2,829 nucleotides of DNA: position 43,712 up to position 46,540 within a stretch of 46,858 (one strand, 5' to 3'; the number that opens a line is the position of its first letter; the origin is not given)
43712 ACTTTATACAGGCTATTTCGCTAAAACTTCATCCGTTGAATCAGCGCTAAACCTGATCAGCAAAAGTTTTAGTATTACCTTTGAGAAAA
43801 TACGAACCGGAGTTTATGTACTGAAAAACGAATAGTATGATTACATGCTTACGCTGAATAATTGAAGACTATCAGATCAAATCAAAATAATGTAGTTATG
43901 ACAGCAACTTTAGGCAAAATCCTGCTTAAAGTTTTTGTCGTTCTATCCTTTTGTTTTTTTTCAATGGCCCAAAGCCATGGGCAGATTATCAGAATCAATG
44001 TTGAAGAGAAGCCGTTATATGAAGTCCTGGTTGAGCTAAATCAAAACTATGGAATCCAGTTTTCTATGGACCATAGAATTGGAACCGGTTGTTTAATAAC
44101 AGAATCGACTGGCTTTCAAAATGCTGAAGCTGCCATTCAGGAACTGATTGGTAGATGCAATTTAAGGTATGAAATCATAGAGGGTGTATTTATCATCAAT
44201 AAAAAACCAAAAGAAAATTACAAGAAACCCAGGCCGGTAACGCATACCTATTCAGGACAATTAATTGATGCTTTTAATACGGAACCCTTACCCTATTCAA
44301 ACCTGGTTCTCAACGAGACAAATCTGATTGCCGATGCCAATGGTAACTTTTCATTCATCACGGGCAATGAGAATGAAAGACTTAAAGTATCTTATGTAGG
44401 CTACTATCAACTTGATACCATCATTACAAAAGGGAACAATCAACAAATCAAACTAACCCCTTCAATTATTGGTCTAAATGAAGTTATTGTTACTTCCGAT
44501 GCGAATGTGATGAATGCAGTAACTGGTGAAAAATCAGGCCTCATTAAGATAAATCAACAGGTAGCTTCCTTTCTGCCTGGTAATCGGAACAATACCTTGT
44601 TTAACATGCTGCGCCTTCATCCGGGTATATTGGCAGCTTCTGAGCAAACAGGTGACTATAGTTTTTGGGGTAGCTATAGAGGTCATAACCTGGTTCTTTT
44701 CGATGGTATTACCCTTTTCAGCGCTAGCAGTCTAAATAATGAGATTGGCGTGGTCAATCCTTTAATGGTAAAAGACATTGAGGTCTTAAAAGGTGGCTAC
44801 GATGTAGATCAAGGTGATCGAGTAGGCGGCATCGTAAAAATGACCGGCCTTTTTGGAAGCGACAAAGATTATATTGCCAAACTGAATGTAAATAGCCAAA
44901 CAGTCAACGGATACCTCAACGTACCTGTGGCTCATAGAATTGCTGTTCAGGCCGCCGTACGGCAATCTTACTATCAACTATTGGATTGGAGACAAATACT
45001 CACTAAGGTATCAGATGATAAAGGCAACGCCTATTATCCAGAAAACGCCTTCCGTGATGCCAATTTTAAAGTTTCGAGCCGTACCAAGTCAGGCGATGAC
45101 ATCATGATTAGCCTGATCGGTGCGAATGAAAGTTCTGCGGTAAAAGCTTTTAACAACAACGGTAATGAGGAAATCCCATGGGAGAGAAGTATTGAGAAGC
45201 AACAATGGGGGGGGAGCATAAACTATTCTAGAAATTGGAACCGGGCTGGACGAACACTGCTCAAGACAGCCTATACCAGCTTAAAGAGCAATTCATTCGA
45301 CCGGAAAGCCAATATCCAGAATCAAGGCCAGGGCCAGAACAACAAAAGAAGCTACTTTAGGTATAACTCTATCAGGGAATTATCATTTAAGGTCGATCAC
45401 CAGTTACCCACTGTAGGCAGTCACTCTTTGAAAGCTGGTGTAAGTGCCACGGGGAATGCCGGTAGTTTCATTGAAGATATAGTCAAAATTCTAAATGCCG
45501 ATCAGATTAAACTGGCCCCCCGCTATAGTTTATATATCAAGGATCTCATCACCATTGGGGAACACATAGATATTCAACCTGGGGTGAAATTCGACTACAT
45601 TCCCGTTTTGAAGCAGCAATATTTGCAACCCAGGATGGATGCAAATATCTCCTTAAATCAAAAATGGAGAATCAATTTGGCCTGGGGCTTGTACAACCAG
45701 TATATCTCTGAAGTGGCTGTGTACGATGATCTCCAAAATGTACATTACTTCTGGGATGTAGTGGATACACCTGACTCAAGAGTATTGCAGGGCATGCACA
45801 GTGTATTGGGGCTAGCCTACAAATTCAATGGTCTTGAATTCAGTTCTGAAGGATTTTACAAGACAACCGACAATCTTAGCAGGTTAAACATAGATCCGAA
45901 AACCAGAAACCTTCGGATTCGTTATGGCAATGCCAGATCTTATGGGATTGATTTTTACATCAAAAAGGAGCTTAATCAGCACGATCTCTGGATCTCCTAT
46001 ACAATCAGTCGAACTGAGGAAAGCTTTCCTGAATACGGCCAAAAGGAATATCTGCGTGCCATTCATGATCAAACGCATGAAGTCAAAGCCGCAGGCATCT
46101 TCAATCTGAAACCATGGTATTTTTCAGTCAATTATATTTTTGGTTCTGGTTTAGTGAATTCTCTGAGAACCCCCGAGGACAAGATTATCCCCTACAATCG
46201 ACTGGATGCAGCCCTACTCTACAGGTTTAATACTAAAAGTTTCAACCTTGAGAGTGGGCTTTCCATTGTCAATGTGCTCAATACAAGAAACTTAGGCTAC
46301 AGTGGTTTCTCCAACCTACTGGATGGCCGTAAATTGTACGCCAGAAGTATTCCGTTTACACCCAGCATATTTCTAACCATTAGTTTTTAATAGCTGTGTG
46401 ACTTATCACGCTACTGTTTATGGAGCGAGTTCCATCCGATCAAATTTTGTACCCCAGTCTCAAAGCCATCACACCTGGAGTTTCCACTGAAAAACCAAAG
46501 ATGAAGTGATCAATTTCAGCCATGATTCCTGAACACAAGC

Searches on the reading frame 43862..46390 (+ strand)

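Call 27: search_protein_families(library=pfam, proteins=[window:43862-46390:+], max_evalue=0.00001)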
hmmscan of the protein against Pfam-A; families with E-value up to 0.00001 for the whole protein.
window:43862-46390:+ (842 aa): 2 families
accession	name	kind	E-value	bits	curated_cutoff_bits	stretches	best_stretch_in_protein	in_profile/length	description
PF13715.12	CarbopepD_reg_2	-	3.3e-10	40.3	32.2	1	131-210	2-88/88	CarboxypepD_reg-like domain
PF07715.20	Plug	-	6.4e-07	30.3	23.9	1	243-323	22-106/107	TonB-dependent Receptor Plug Domain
